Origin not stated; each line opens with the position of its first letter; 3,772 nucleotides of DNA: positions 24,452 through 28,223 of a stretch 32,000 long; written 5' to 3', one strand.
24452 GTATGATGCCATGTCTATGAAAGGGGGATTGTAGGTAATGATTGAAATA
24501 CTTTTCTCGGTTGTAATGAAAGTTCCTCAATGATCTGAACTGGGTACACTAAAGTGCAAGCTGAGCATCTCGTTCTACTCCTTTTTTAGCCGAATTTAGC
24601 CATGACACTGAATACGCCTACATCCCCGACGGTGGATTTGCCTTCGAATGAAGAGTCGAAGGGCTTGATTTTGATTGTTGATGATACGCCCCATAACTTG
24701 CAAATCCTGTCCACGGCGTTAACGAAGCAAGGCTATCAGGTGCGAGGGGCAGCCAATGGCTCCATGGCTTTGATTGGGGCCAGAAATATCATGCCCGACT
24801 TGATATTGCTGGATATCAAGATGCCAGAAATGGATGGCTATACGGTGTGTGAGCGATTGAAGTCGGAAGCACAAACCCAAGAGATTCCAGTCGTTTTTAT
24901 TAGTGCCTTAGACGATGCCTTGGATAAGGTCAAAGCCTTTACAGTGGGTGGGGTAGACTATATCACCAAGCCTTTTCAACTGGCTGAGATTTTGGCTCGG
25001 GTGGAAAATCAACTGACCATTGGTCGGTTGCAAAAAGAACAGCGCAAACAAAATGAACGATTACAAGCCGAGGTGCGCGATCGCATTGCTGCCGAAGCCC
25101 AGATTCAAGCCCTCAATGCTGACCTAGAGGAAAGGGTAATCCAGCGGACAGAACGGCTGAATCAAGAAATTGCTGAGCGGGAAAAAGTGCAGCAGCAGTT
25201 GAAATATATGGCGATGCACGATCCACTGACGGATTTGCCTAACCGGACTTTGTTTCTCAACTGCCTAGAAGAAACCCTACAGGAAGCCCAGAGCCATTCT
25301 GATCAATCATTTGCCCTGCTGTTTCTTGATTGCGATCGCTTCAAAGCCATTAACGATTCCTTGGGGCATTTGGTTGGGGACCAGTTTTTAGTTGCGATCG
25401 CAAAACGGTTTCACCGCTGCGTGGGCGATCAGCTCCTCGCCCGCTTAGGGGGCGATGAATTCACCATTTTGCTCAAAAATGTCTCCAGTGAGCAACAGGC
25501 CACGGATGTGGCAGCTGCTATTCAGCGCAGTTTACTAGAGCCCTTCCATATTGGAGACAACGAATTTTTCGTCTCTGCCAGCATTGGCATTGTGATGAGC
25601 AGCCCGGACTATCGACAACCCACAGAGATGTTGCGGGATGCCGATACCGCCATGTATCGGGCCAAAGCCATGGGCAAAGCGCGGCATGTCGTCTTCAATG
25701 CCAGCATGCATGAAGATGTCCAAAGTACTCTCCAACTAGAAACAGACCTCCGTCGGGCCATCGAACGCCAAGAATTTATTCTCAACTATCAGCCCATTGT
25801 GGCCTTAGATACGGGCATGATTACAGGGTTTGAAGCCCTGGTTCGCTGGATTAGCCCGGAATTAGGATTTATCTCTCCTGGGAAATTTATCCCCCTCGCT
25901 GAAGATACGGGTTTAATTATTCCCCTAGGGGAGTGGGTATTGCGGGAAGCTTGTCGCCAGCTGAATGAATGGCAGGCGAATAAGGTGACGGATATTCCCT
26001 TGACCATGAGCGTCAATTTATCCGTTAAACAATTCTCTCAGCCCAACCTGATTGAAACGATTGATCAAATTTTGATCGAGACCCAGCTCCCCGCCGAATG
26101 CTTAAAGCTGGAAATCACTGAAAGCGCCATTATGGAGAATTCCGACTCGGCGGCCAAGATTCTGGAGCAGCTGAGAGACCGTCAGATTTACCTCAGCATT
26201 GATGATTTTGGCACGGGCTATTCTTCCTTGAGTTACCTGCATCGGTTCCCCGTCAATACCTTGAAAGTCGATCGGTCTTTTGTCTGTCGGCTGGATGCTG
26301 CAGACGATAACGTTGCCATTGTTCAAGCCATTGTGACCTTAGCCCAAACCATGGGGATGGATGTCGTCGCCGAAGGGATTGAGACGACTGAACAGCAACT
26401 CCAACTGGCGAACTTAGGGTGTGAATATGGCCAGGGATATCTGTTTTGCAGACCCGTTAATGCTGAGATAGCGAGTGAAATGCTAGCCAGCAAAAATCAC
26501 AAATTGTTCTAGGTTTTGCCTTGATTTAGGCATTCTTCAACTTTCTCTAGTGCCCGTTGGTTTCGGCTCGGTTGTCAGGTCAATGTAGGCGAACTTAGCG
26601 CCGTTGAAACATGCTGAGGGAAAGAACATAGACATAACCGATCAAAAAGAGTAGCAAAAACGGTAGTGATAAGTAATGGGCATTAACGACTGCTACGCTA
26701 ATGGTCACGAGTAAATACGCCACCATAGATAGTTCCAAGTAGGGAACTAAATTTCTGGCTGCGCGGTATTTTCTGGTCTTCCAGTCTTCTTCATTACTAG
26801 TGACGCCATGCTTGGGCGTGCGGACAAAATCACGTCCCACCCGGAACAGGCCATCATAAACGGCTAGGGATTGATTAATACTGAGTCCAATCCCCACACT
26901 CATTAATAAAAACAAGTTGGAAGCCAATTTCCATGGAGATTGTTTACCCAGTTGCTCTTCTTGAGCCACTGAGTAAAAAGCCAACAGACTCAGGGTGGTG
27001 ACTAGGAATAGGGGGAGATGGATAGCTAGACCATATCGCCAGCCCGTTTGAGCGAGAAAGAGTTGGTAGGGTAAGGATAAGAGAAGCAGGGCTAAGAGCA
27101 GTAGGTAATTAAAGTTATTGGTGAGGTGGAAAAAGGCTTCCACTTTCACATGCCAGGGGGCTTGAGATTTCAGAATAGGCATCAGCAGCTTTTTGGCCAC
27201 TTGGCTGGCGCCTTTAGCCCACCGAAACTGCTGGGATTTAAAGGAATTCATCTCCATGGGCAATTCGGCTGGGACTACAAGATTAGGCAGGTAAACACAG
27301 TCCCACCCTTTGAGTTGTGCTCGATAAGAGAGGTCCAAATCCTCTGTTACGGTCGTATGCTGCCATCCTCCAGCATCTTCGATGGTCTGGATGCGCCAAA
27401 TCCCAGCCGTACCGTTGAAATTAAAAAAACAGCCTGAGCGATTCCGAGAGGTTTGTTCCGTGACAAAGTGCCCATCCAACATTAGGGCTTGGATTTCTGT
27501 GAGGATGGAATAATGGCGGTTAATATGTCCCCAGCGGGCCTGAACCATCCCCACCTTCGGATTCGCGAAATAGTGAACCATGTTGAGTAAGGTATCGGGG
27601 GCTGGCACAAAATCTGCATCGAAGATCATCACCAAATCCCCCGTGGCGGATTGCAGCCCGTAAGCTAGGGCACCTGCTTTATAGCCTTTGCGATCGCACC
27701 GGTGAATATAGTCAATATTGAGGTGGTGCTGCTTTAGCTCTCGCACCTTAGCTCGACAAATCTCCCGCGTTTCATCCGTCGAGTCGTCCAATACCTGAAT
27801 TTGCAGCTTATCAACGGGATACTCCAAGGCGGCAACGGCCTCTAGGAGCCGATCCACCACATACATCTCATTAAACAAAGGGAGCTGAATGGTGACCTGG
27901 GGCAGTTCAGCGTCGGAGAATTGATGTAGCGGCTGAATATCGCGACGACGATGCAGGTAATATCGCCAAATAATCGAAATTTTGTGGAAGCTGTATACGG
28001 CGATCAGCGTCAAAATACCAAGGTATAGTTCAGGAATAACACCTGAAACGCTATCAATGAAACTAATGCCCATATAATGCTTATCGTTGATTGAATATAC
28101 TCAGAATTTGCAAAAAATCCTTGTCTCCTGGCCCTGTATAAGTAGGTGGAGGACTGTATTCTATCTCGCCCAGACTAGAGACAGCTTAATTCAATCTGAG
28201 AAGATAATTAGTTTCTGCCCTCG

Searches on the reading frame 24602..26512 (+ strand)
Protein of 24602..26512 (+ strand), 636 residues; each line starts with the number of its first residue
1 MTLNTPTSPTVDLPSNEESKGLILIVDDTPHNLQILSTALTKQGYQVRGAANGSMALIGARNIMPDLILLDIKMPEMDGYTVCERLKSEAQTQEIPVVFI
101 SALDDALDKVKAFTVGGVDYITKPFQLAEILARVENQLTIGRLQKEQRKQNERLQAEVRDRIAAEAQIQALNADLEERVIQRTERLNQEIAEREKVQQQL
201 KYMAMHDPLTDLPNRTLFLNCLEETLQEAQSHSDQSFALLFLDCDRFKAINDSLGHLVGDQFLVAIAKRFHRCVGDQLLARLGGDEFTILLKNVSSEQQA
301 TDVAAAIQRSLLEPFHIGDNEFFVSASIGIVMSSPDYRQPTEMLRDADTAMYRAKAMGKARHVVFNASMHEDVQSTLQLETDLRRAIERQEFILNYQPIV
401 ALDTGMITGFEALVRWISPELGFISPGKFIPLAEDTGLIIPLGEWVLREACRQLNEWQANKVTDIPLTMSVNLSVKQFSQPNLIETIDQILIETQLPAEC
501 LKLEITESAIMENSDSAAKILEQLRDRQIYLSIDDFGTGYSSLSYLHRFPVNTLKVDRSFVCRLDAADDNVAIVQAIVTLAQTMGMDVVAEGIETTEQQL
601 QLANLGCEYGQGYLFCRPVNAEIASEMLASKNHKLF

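Call 52: search_protein_families(library=pfam, proteins=[window:24602-26512:+], max_evalue=0.001)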
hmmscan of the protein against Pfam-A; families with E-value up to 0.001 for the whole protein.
window:24602-26512:+ (636 aa): 3 families
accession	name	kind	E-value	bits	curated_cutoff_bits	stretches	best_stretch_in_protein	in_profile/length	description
PF00563.25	EAL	-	1.6e-76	257.3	31.3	1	382-618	3-236/236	EAL domain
PF00990.26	GGDEF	-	2.8e-47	160.9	23.8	1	204-360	1-160/161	Diguanylate cyclase, GGDEF domain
PF00072.30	Response_reg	-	2.2e-29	102.3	30.2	1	23-135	1-111/111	Response regulator receiver domain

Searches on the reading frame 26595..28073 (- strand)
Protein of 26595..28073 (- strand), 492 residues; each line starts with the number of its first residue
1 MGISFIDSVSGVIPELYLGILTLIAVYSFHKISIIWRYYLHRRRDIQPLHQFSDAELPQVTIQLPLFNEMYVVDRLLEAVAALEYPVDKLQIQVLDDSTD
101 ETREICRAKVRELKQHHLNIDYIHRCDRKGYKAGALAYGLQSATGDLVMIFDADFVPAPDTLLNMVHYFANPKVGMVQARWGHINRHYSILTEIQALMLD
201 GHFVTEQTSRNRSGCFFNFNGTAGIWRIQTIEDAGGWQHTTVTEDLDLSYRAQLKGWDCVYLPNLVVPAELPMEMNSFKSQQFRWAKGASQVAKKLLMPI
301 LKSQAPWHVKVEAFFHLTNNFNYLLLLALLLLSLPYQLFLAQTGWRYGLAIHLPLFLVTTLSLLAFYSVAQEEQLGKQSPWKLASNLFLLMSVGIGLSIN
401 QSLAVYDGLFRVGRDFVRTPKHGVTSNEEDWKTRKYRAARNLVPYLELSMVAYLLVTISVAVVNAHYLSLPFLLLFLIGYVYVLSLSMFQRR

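Call 52: search_protein_families(library=pfam, proteins=[window:26595-28073:-], max_evalue=0.001)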
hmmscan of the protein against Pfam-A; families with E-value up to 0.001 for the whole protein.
window:26595-28073:- (492 aa): 5 families
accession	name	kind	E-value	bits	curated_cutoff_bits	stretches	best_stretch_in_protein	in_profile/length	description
PF13641.12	Glyco_tranf_2_3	-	1e-25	91.6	27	1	58-288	1-230/230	Glycosyltransferase like family 2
PF13632.12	Glyco_trans_2_3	-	1.4e-22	81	27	1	148-350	2-183/198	Glycosyl transferase family group 2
PF00535.33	Glycos_transf_2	-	9.8e-18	65.1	23.3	1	64-187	4-121/168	Glycosyl transferase family 2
PF13506.12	Glyco_transf_21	-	5e-12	46.1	21.7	1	131-287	17-174/174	Glycosyl transferase family 21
PF10111.15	Glyco_tranf_2_2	-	0.00035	20.6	27.3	1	69-252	11-199/276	Glycosyltransferase like family 2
